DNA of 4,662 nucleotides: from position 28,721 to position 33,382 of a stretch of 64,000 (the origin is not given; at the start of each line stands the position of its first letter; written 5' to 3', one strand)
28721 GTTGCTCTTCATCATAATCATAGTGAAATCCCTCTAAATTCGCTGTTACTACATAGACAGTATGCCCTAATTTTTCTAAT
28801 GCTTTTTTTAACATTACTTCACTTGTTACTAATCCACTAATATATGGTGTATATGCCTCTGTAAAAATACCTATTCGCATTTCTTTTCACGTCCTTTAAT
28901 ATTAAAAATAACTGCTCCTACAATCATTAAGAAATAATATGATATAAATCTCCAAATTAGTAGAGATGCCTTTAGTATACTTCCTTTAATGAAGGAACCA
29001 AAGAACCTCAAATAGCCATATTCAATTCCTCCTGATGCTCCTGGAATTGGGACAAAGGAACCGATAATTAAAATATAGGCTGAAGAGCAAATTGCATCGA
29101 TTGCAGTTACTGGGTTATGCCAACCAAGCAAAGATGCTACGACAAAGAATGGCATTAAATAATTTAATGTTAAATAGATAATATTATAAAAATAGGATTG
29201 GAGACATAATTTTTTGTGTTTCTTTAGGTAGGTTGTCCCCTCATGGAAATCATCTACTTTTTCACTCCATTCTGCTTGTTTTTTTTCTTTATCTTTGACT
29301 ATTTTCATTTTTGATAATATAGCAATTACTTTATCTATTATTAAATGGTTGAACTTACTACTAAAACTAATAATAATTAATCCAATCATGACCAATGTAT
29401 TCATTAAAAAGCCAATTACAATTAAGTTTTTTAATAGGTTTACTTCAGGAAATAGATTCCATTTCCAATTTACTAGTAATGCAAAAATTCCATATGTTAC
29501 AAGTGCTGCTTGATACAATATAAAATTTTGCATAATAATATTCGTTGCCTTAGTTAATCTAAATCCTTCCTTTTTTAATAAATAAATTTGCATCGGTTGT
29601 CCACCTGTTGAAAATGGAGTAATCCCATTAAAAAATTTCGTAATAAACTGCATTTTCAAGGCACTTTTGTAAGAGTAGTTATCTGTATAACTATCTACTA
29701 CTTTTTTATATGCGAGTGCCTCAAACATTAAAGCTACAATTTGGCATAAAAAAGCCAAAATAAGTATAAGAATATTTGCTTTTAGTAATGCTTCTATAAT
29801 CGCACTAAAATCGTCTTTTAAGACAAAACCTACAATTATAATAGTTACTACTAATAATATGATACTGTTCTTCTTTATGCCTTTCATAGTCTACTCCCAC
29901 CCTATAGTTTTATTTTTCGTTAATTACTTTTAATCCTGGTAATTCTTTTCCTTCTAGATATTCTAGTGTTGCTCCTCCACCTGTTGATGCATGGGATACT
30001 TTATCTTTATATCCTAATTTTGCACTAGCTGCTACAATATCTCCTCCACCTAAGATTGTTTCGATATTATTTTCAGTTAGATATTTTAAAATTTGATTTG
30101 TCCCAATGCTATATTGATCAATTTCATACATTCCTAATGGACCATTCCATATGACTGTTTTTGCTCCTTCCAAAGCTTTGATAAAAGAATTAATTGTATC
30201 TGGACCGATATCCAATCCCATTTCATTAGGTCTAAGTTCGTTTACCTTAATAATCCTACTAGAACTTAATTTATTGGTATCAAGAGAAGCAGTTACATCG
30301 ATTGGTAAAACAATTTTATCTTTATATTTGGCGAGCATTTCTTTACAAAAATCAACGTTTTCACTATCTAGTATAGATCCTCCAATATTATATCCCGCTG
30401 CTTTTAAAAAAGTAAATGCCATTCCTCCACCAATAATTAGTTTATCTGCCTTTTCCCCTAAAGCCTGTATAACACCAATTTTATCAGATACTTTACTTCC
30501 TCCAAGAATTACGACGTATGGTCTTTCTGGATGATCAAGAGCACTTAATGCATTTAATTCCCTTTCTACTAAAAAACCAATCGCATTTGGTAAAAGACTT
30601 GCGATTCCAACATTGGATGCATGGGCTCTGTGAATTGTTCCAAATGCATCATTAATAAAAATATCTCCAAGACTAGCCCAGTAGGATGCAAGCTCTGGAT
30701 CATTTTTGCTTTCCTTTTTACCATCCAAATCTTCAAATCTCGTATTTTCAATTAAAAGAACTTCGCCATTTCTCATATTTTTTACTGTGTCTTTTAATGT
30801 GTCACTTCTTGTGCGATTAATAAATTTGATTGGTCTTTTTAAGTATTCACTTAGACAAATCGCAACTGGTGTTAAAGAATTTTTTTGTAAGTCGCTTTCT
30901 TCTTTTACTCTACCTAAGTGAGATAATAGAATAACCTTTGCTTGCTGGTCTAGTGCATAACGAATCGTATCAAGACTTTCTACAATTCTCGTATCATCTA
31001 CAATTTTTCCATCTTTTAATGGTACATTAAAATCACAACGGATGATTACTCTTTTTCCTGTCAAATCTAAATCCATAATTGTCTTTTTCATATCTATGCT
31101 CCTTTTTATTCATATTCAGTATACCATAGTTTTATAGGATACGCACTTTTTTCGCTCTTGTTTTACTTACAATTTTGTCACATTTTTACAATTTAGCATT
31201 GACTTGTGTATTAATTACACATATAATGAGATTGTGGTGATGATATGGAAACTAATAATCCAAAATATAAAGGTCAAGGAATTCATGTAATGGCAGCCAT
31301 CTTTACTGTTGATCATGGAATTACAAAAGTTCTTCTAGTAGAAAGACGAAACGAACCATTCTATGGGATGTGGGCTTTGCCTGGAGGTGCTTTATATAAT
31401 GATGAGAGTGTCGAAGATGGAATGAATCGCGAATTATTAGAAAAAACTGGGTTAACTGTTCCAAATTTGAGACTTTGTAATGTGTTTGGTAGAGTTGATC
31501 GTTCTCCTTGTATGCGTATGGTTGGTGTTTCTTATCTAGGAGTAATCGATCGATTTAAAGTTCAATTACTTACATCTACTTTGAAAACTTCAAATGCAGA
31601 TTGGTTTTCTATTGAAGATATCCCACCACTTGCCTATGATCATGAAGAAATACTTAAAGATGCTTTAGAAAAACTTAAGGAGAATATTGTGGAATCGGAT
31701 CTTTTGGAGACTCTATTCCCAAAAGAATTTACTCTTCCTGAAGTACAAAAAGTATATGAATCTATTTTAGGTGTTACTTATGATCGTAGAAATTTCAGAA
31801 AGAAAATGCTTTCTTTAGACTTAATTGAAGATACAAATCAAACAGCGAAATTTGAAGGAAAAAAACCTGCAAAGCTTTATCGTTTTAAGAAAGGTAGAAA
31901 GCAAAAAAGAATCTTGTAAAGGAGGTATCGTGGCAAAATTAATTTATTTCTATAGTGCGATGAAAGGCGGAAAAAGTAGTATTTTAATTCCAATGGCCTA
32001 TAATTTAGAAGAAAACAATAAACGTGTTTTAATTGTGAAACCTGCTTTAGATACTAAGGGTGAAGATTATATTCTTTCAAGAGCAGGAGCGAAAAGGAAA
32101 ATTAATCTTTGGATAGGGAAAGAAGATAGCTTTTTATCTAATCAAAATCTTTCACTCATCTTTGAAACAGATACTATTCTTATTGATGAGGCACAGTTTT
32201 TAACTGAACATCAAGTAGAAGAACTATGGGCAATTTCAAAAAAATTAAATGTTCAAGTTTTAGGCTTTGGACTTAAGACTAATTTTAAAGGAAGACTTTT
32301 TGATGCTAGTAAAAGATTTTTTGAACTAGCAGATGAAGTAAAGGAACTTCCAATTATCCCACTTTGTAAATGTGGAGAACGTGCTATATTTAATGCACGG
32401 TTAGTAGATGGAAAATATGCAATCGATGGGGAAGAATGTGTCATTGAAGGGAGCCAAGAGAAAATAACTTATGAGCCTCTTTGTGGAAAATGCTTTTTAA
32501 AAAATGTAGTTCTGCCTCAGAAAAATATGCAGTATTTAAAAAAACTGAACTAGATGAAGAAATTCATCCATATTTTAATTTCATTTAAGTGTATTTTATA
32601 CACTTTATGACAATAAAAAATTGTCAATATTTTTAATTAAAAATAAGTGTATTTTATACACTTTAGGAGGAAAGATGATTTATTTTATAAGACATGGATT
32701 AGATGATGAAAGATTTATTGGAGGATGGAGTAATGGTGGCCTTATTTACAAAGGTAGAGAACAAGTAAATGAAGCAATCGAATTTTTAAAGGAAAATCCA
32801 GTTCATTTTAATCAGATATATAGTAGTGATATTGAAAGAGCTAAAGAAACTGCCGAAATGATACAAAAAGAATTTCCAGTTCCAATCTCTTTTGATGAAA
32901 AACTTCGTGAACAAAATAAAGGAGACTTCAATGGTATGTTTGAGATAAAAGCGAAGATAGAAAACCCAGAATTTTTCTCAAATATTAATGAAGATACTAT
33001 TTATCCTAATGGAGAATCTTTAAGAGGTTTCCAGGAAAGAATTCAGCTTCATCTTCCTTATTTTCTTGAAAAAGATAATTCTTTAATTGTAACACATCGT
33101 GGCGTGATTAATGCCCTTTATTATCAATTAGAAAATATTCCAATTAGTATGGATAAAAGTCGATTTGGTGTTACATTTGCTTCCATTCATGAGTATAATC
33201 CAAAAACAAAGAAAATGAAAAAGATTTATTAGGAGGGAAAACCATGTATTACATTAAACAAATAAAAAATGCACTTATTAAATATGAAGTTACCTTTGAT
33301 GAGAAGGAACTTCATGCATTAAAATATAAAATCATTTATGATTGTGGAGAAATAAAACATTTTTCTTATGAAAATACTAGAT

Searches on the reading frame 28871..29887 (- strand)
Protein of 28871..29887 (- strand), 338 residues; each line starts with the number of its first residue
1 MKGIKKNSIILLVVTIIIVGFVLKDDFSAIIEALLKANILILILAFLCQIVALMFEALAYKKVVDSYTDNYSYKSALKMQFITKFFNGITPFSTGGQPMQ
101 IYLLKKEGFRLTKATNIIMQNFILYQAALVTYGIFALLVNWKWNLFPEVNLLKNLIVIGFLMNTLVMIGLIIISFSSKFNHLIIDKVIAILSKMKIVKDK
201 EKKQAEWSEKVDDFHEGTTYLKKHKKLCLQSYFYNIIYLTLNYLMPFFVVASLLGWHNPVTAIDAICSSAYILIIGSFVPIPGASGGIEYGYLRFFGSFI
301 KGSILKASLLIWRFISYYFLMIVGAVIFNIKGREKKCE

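Call 73: search_protein_families(library=pfam, proteins=[window:28871-29887:-], max_evalue=0.001)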
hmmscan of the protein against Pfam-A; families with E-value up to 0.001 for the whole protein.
window:28871-29887:- (338 aa): 1 family
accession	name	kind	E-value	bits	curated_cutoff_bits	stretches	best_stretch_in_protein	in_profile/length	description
PF03706.18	LPG_synthase_TM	-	6.6e-41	141.2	33.4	1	11-324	4-302/302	Lysylphosphatidylglycerol synthase TM region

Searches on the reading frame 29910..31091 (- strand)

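Call 73: search_protein_families(library=pfam, proteins=[window:29910-31091:-], max_evalue=0.001)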
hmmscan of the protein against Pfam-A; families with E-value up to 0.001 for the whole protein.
window:29910-31091:- (393 aa): 1 family
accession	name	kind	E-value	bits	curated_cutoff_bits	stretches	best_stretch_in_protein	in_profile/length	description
PF00162.24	PGK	-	7.2e-141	470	27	1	5-382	1-379/379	Phosphoglycerate kinase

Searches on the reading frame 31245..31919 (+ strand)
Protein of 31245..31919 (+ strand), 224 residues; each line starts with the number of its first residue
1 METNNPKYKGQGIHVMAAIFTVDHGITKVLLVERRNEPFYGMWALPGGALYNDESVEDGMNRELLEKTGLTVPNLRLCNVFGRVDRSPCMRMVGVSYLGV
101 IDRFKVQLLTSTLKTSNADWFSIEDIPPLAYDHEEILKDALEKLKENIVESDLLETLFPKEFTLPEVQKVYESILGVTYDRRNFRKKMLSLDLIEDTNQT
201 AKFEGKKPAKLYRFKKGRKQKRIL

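Call 73: search_protein_families(library=pfam, proteins=[window:31245-31919:+], max_evalue=0.001)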
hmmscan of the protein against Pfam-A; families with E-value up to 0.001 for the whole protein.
window:31245-31919:+ (224 aa): 3 families
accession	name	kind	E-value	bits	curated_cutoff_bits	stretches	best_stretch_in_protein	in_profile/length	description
PF21906.2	NrtR_WHD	-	1e-23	83.7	27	1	157-214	4-61/61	NrtR DNA-binding winged helix domain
PF00293.34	NUDIX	-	9.2e-16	58.5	21.1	1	17-138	6-132/134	NUDIX domain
PF19368.5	AraR_C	-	6.2e-10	39.6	23.8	1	157-215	8-67/82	AraR C-terminal winged HTH domain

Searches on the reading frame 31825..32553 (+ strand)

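Call 73: search_protein_families(library=pfam, proteins=[window:31825-32553:+], max_evalue=0.001)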
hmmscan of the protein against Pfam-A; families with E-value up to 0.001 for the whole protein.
window:31825-32553:+ (242 aa): 1 family
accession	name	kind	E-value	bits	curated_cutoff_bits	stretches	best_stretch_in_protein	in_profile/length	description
PF00265.24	TK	-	4.9e-27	95.3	20.6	1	38-224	2-176/176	Thymidine kinase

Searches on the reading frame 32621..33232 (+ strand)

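Call 73: search_protein_families(library=pfam, proteins=[window:32621-33232:+], max_evalue=0.001)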
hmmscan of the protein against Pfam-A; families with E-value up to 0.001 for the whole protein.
window:32621-33232:+ (203 aa): 1 family
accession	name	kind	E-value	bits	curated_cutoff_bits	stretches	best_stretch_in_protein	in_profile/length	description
PF00300.27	His_Phos_1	-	1.1e-30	107.3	21.7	1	20-194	1-181/194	Histidine phosphatase superfamily (branch 1)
